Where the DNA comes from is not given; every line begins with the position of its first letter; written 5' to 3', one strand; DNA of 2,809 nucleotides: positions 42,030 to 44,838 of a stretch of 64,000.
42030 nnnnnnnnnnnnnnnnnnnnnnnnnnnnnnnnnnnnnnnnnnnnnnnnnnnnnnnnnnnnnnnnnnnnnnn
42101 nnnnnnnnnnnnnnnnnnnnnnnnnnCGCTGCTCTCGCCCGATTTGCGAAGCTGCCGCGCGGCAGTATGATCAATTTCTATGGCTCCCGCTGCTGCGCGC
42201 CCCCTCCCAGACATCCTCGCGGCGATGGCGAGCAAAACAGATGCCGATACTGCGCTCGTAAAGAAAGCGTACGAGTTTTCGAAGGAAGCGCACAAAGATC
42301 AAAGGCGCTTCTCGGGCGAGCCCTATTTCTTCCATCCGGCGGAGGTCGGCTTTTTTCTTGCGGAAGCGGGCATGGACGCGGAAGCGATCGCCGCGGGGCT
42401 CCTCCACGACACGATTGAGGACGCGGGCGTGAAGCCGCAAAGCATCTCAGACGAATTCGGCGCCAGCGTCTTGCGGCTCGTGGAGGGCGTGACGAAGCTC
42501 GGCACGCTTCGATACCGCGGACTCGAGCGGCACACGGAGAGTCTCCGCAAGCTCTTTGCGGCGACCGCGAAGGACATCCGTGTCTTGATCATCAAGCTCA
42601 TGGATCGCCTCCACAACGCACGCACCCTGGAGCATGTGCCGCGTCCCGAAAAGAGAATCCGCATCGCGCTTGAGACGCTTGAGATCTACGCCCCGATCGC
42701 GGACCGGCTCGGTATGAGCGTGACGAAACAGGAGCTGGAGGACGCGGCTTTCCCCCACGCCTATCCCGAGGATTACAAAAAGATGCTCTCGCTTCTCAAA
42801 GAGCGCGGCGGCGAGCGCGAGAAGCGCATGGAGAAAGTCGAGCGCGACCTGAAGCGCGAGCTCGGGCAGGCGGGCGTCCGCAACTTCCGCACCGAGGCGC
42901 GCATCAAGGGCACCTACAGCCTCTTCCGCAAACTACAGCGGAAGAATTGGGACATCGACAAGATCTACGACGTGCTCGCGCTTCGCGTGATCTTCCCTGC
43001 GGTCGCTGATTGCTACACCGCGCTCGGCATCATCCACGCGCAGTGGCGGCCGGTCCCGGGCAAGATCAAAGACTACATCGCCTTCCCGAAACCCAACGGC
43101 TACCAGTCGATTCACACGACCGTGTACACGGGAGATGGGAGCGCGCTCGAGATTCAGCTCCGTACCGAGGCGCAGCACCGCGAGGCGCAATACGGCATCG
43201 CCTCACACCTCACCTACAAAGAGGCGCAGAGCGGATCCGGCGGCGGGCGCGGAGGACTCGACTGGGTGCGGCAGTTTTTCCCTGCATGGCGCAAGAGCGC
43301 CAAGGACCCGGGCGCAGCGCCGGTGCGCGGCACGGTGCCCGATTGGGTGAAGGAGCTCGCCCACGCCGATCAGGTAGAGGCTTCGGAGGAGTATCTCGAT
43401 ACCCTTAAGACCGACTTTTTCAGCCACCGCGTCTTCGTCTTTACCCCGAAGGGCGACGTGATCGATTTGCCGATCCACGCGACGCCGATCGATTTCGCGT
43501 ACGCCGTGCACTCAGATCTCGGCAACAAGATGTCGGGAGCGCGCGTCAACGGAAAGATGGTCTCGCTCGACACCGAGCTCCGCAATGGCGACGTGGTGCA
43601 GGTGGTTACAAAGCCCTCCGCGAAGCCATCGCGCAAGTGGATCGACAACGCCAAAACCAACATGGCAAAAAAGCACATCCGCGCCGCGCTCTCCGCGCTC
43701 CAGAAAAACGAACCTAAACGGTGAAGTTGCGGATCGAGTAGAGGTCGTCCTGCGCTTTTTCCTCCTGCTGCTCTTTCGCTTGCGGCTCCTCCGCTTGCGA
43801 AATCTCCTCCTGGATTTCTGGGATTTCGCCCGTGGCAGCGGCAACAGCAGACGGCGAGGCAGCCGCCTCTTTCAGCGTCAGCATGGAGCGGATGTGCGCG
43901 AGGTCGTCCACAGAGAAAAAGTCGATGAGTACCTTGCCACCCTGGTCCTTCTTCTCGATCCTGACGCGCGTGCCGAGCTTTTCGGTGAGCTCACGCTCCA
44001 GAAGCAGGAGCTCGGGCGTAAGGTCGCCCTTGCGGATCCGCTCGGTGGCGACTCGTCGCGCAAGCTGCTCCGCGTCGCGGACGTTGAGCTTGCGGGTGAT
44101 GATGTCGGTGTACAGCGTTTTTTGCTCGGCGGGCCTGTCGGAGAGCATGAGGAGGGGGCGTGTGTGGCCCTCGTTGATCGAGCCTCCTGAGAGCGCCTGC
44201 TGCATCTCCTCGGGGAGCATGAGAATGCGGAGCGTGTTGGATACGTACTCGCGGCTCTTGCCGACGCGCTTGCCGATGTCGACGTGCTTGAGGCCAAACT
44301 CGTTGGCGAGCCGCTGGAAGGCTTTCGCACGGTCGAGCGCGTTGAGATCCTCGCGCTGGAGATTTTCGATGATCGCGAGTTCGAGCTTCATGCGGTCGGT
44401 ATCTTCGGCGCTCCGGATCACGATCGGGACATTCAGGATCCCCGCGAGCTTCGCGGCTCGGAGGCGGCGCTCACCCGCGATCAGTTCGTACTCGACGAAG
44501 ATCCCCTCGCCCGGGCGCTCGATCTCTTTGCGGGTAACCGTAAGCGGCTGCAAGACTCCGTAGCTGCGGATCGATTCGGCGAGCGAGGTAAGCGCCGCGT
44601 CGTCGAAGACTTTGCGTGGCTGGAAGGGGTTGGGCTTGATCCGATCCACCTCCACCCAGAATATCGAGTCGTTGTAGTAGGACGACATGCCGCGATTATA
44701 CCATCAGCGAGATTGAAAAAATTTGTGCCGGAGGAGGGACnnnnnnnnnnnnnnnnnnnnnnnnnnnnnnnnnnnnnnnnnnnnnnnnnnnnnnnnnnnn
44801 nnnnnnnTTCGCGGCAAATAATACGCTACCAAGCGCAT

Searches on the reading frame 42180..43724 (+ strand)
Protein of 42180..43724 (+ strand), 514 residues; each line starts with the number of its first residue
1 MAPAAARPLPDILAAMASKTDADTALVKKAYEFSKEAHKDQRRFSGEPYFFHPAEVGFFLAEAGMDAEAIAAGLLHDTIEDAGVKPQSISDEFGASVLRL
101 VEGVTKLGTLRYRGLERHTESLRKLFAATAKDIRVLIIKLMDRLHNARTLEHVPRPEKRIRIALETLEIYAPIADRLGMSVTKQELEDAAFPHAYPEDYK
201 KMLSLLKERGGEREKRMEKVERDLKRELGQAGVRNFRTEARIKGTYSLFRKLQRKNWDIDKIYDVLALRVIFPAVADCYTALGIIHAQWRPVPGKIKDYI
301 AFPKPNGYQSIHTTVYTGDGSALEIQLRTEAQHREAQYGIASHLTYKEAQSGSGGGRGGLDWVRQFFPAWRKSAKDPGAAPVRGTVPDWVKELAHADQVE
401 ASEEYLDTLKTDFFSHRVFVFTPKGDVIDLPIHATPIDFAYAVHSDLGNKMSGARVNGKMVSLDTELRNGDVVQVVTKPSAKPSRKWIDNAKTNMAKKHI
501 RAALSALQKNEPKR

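Call 91: search_protein_families(library=pfam, proteins=[window:42180-43724:+], max_evalue=0.00001)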
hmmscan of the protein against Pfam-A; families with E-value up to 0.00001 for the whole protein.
window:42180-43724:+ (514 aa): 4 families
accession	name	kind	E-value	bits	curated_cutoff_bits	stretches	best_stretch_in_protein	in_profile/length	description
PF13328.12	HD_4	-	6.1e-42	143.4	27.2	1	30-179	1-155/156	HD domain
PF04607.23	RelA_SpoT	-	8.8e-37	126.3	27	1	241-350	2-112/113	Region found in RelA / SpoT proteins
PF02824.27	TGS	-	8.8e-24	83.8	22.2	1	418-477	1-60/60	TGS domain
PF01966.28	HD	-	3.9e-08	34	22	1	50-146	2-115/116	HD domain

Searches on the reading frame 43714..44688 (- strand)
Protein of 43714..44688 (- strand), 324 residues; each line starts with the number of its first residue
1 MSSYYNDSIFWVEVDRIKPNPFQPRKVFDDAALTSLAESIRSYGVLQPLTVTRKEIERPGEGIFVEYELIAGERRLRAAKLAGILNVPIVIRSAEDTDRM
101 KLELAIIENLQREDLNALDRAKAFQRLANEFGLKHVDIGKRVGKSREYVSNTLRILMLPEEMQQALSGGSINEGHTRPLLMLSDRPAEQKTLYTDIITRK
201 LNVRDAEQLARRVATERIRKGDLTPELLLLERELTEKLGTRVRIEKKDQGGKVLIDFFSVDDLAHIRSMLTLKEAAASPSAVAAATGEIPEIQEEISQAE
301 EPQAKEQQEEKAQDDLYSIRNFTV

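Call 91: search_protein_families(library=pfam, proteins=[window:43714-44688:-], max_evalue=0.00001)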
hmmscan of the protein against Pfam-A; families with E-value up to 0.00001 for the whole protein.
window:43714-44688:- (324 aa): 3 families
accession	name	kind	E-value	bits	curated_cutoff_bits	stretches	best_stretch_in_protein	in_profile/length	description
PF17762.8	HTH_ParB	-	3.6e-30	104.6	22.6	1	113-213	1-100/102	ParB HTH domain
PF02195.25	ParB_N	-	7.4e-26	90.5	26.3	1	11-111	5-95/95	ParB N-terminal domain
PF23552.2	ParB_C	-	3.2e-10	39.8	23.8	1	225-267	3-46/50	ParB dimerisation domain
